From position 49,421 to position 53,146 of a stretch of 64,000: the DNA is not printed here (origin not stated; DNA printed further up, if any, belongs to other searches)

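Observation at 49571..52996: Roughly 1,140-aa pilin-adhesin fusion, monocistronic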

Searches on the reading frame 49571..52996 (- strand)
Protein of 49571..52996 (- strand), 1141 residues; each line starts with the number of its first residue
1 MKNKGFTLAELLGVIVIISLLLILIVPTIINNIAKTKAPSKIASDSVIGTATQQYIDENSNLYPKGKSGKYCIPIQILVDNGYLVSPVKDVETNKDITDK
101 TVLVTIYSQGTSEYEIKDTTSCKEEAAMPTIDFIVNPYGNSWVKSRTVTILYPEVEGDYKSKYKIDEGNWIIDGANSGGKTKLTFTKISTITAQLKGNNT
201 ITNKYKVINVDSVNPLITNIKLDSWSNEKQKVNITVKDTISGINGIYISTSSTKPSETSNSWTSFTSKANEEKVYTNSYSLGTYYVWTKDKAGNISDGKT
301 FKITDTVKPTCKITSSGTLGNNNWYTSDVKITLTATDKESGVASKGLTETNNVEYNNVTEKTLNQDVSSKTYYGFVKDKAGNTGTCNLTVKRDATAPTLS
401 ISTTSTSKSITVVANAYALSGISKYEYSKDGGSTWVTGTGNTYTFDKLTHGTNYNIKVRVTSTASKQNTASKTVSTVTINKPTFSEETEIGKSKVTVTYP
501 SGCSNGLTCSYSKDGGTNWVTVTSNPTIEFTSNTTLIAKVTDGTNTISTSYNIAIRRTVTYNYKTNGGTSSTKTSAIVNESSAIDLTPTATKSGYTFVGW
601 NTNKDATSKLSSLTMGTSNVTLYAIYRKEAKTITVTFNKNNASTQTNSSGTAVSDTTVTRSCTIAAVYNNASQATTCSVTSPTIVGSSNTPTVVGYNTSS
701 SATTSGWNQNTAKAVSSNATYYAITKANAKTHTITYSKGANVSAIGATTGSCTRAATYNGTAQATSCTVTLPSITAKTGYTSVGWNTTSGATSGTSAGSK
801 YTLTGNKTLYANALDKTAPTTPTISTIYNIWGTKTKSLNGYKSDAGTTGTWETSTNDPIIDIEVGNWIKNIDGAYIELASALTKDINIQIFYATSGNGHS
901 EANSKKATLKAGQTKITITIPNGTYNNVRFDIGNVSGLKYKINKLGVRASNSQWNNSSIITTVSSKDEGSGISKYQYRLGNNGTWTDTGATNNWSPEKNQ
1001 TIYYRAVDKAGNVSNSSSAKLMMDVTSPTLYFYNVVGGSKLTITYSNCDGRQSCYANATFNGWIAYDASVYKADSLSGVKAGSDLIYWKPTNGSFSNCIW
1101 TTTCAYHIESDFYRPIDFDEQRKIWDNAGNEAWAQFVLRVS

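Call 3: search_protein_families(library=pfam, proteins=[window:49571-52996:-], max_evalue=1)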
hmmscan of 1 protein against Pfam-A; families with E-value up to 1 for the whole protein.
window:49571-52996:- (1141 aa): 9 families
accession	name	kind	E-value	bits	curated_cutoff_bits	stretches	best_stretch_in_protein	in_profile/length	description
PF09479.16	Flg_new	-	4.4e-16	59.2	27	2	561-624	3-64/65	Listeria-Bacteroides repeat domain (List_Bact_rpt)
PF24893.1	DUF7743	-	7.6e-06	26.1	27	1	209-319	1-96/120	Domain of unknown function (DUF7743)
PF07963.17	N_methyl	-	0.00043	20.2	21.2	1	2-25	3-26/27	Prokaryotic N-terminal methylation motif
PF21471.3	Reelin_subrepeat-B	-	0.0039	17.4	27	0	494-549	50-102/127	Reelin subrepeat B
PF03174.19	CHB_HEX_C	-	0.0072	16.7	23.6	1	506-539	34-66/76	Chitobiase/beta-hexosaminidase C-terminal domain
PF00041.27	fn3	-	0.0095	16.6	25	1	416-475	31-82/84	Fibronectin type III domain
PF02012.26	BNR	-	0.047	14.1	27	0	427-435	2-10/12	BNR/Asp-box repeat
PF09294.16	Interfer-bind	-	0.19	12.4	21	1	406-470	31-94/104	Interferon-alpha/beta receptor, fibronectin type III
PF15980.10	ComGF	-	0.52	11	27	0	204-238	60-94/100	Putative Competence protein ComGF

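Call 4: search_protein_families(library=ncbifam, proteins=[window:49571-52996:-], max_evalue=1)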
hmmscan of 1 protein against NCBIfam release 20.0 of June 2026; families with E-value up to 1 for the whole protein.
window:49571-52996:- (1141 aa): 12 families
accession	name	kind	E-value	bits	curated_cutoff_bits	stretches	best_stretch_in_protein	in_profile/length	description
NF047446.1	barrel_OmpL47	domain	4.9e-13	49.3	40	2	955-1020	2-65/68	OmpL47-type beta-barrel domain-containing protein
NF040999.1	pilin_ComGC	equivalog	3.7e-08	33.4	75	1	4-56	2-54/84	competence type IV pilus major pilin ComGC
NF047441.1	Lepto_OmpL47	equivalog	1.5e-06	28.1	250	2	935-1030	52-145/336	multi-beta-barrel domain surface protein OmpL47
TIGR01710.1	typeII_sec_gspG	equivalog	2.9e-06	27.3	88.85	1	4-68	1-64/134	type II secretion system major pseudopilin GspG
TIGR02543.1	List_Bact_rpt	repeat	3.5e-06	27.2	20.95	2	590-626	1-40/44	TIGR02543 family repeat protein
NF041013.1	T4P_ComGE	equivalog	4.4e-05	23.5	49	1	2-60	2-61/83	competence type IV pilus minor pilin ComGE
NF040982.1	ComGD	equivalog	0.011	16.1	70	1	3-36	1-34/139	competence type IV pilus minor pilin ComGD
NF007862.0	PRK10574.1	equivalog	0.012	15.7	138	1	2-36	3-37/145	prepilin peptidase-dependent pilin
TIGR02532.1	IV_pilin_GFxxxE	domain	0.022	14.6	16.3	1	4-25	2-23/24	prepilin-type N-terminal cleavage/methylation domain-containing protein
TIGR01708.2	typeII_sec_gspH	equivalog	0.043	13.8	80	1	4-37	2-35/169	type II secretion system minor pseudopilin GspH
TIGR02596.1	TIGR02596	subfamily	0.046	13.8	70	1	6-35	1-30/196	Verru_Chthon cassette protein D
NF041002.1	pilin_ComGF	equivalog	0.11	12.7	80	1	3-36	1-33/139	competence type IV pilus minor pilin ComGF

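Call 7: find_homologous_proteins(query=window:49571-52996:-, max_evalue=0.001)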
Query window:49571-52996:- (1141 aa): 244 proteins with E <= 0.001 among 8000 candidates; the best 120 are listed.
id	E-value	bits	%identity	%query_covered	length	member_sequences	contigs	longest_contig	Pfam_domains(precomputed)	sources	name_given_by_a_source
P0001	0.0e+0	2463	100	100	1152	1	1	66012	PF09479.17,PF24893.1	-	-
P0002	0.0e+0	1274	59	42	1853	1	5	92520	PF19127.7,PF09479.17,PF18998.7,PF19085.7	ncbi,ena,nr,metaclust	ncbi:unknown [Firmicutes bacterium CAG:822]|nr:unknown [Firmicutes bacterium CAG:822]|metaclust:stat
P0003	2.0e-210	720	53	36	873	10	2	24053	-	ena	-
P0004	1.7e-206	707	74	15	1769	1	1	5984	PF09479.17,PF18998.7,PF14200.13,PF00652.29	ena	-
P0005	7.3e-206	705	44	36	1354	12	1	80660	-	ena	-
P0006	1.5e-198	680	60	22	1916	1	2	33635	PF09479.17,PF18998.7,PF14200.13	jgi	-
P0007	1.1e-197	678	53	36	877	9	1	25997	-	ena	-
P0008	9.3e-197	674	61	48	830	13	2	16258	-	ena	-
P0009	2.0e-187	644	53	37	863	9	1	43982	-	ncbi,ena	-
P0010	5.1e-182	626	44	36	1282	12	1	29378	-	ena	-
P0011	9.4e-181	621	68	22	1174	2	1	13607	PF09479.17,PF18998.7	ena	-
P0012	2.9e-172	593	56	36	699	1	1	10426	PF24893.1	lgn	-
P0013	8.1e-172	592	42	40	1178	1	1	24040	-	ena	-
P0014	1.5e-170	588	56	35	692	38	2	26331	-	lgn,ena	-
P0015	4.3e-170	586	54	35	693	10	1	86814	-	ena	-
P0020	1.2e-155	538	57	35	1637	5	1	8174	PF09479.17,PF25059.2,PF14200.13,PF00652.29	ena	-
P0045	9.4e-98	347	45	22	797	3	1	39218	PF09479.17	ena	-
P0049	2.7e-95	339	36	20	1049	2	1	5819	PF09479.17,PF19789.7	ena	-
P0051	7.7e-95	337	39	14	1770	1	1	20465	PF09479.17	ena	-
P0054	1.5e-93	333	32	33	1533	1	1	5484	PF09479.17,PF26182.1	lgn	-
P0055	2.9e-93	332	44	22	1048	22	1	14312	PF09479.17,PF19789.7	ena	-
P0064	5.6e-81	291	43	22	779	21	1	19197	PF09479.17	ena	-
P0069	1.1e-77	280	42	30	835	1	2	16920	PF09479.17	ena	-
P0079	2.1e-64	236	50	13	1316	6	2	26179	PF09479.17,PF19789.7,PF17957.8,PF00041.28,PF16656.12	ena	-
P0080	1.8e-59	220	44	19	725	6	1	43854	PF09479.17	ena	-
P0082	2.5e-53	200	54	13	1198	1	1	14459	PF03382.21,PF09479.17,PF24758.2,PF12799.14,PF25013.1,PF13855.13,PF23952.2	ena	-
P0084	7.7e-53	198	35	16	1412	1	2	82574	PF03382.21,PF09479.17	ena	-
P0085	1.7e-51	193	53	13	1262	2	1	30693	PF03382.21,PF09479.17,PF19789.7,PF24758.2,PF12799.14,PF25013.1,PF13855.13,PF23952.2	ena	-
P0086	1.9e-50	190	51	15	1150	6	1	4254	PF03382.21,PF09479.17,PF24758.2,PF12799.14,PF25013.1,PF13855.13,PF23952.2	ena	-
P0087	3.0e-50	189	49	17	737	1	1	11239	PF09479.17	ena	-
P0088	4.0e-50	189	54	15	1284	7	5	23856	PF03382.21,PF09479.17,PF12799.14,PF25013.1,PF13855.13,PF23952.2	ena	-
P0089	4.4e-50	189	43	12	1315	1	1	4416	PF09479.17,PF19789.7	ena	-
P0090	4.0e-49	186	46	11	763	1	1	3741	PF09479.17,PF19789.7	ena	-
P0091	4.2e-49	186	58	14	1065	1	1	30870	PF24048.2,PF03382.21,PF09479.17,PF24758.2,PF09325.16,PF12799.14,PF25013.1,PF13855.13,PF23952.2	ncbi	-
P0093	6.1e-49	185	36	11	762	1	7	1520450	PF09479.17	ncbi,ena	-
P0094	7.1e-49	185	42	26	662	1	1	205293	PF09479.17,PF04151.22,PF14200.13,PF00652.29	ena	-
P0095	9.4e-49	184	45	11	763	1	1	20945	PF09479.17,PF19789.7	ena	-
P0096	1.4e-48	184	51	15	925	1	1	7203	PF03382.21,PF09479.17,PF24758.2,PF25013.1,PF13855.13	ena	-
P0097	1.4e-48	184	43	11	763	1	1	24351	PF09479.17,PF19789.7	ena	-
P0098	2.7e-48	183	36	20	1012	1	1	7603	PF09479.17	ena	-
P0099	2.9e-48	183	44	11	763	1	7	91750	PF09479.17,PF19789.7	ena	-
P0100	2.9e-48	183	41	12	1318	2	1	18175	PF03382.21,PF09479.17,PF24758.2,PF25013.1,PF13855.13,PF23952.2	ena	-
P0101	1.1e-47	181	52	13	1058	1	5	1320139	PF03382.21,PF09479.17,PF24758.2,PF12799.14,PF25013.1,PF13855.13,PF23952.2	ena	-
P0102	1.4e-47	181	35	30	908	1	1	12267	PF09479.17,PF07484.18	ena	-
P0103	1.7e-47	180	49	15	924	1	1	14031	PF03382.21,PF09479.17,PF13855.13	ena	-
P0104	8.6e-47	178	51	15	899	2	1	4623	PF03382.21,PF09479.17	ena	-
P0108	1.6e-46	177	53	8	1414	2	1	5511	PF03382.21,PF09479.17,PF24758.2,PF07538.17,PF25013.1,PF13855.13,PF23952.2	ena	-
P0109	3.1e-46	176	52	13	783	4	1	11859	PF09479.17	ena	-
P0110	3.9e-46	176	49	13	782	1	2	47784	PF09479.17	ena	-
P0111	1.8e-45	174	57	14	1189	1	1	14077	PF03382.21,PF09479.17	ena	-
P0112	5.1e-45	172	39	23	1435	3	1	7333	PF09479.17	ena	-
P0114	1.4e-43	167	51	14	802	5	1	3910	PF09479.17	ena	-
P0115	4.5e-43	166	46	10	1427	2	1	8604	PF03382.21,PF09479.17,PF24758.2,PF07538.17,PF12799.14,PF13855.13,PF23952.2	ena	-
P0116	1.5e-42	164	62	8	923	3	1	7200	PF09479.17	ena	-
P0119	1.1e-40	158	64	7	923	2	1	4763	PF09479.17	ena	-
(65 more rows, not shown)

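Call 15: find_encoding_contigs(protein=P0001, flank=2000, max_places=3)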
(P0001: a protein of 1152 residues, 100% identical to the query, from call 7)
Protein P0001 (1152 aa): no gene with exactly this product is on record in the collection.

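Call 16: find_encoding_contigs(protein=P0015, flank=10000, max_places=3)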
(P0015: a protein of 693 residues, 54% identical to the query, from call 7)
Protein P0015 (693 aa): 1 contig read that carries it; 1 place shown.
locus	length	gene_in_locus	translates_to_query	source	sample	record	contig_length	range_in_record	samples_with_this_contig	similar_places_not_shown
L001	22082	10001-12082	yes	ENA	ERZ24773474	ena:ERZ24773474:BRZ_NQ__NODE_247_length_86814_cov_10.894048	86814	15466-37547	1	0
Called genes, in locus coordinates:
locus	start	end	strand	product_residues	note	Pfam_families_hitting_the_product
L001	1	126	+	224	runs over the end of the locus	PF08478:POTRA_1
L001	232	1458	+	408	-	PF11104:PilM_2 (weak), PF02491:SHS2_FTSA (weak), PF14450:FtsA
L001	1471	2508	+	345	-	PF00091:Tubulin, PF12327:FtsZ_C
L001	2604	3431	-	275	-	-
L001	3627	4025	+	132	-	-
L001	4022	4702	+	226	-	PF20582:UPF0758_N, PF04002:RadC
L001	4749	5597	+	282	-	PF04085:MreC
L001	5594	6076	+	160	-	PF04093:MreD (weak)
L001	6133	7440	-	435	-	PF08245:Mur_ligase_M, PF02875:Mur_ligase_C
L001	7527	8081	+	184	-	PF01551:Peptidase_M23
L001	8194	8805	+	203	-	PF02163:Peptidase_M50 (weak)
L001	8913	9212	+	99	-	PF00829:Ribosomal_L21p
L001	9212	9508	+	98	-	PF04327:Peptidase_Prp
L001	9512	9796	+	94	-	PF01016:Ribosomal_L27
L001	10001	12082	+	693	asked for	-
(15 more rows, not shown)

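Call 17: find_encoding_contigs(protein=P0005, flank=10000, max_places=3)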
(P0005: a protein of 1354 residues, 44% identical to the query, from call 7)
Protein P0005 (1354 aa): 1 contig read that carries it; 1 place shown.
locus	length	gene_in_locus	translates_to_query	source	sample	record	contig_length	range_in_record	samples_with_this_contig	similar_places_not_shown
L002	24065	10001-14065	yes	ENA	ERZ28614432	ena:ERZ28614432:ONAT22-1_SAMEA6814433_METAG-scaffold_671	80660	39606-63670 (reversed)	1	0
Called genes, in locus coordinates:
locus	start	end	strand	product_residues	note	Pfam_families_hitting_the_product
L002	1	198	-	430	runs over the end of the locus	PF01943:Polysacc_synt, PF13440:Polysacc_synt_3, PF01554:MatE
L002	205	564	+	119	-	PF13797:Post_transc_reg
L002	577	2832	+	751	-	PF21760:SecD_1st, PF22599:SecDF_P1_head (faint), PF02355:SecD_SecF_C, PF07549:Sec_GG (weak), PF02355:SecD_SecF_C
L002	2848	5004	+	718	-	PF13328:HD_4, PF01966:HD, PF04607:RelA_SpoT, PF02824:TGS, PF19296:RelA_AH, PF28438:RelA_RIS, PF13291:ACT_4 (weak)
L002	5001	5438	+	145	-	PF02580:Tyr_Deacylase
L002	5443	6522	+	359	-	PF01594:AI-2E_transport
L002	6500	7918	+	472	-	-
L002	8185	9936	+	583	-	PF07973:tRNA_SAD, PF00587:tRNA-synt_2b, PF03129:HGTP_anticodon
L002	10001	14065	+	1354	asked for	-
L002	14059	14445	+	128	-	-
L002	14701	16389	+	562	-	PF00587:tRNA-synt_2b, PF04073:tRNA_edit, PF03129:HGTP_anticodon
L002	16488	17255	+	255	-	PF03419:Peptidase_U4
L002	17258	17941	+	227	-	PF04542:Sigma70_r2, PF04545:Sigma70_r4, PF01381:HTH_3 (weak)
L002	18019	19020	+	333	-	PF00535:Glycos_transf_2 (weak), PF13428:TPR_14 (faint), PF14559:TPR_19 (faint), PF21033:RMD1-3 (faint), PF00515:TPR_1 (faint), PF07719:TPR_2 (faint), PF13176:TPR_7 (faint), PF13424:TPR_12 (weak), +3 more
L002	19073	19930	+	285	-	PF02588:YitT_membrane, PF10035:DUF2179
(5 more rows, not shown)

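Call 35: search_solved_structures(query=window:49571-52996:-, max_evalue=0.01)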
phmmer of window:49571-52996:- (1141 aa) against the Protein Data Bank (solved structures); distinct sequences matched with E-value up to 0.01: 0.

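Call 43: search_protein_families(library=ncbifam, proteins=[P0002, P0014], max_evalue=0.01)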
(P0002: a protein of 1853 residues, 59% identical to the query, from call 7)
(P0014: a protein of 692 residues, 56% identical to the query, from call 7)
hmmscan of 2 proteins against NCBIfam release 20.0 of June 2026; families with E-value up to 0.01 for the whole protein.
P0002 (1853 aa): 2 families
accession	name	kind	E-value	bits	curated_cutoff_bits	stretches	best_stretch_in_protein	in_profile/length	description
NF047446.1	barrel_OmpL47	domain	1.1e-09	38.7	40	1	620-691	3-68/68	OmpL47-type beta-barrel domain-containing protein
TIGR02543.1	List_Bact_rpt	repeat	6.8e-07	29.5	20.95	2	888-924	1-40/44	TIGR02543 family repeat protein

P0014 (692 aa): 6 families
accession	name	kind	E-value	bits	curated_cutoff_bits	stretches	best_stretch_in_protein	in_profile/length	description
NF040999.1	pilin_ComGC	equivalog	1.7e-07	31.4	75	1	4-40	2-38/84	competence type IV pilus major pilin ComGC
TIGR01710.1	typeII_sec_gspG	equivalog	2e-07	31.1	88.85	1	4-69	1-65/134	type II secretion system major pseudopilin GspG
NF047446.1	barrel_OmpL47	domain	1.6e-05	25.2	40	0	504-562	1-58/68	OmpL47-type beta-barrel domain-containing protein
NF041013.1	T4P_ComGE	equivalog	9.8e-05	22.4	49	1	2-53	2-54/83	competence type IV pilus minor pilin ComGE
NF041775.1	typeIV_PilA_Myxo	equivalog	0.0012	18.9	400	1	3-58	10-65/214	type IV pilin protein PilA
TIGR02532.1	IV_pilin_GFxxxE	domain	0.0079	16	16.3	0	4-25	2-23/24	prepilin-type N-terminal cleavage/methylation domain-containing protein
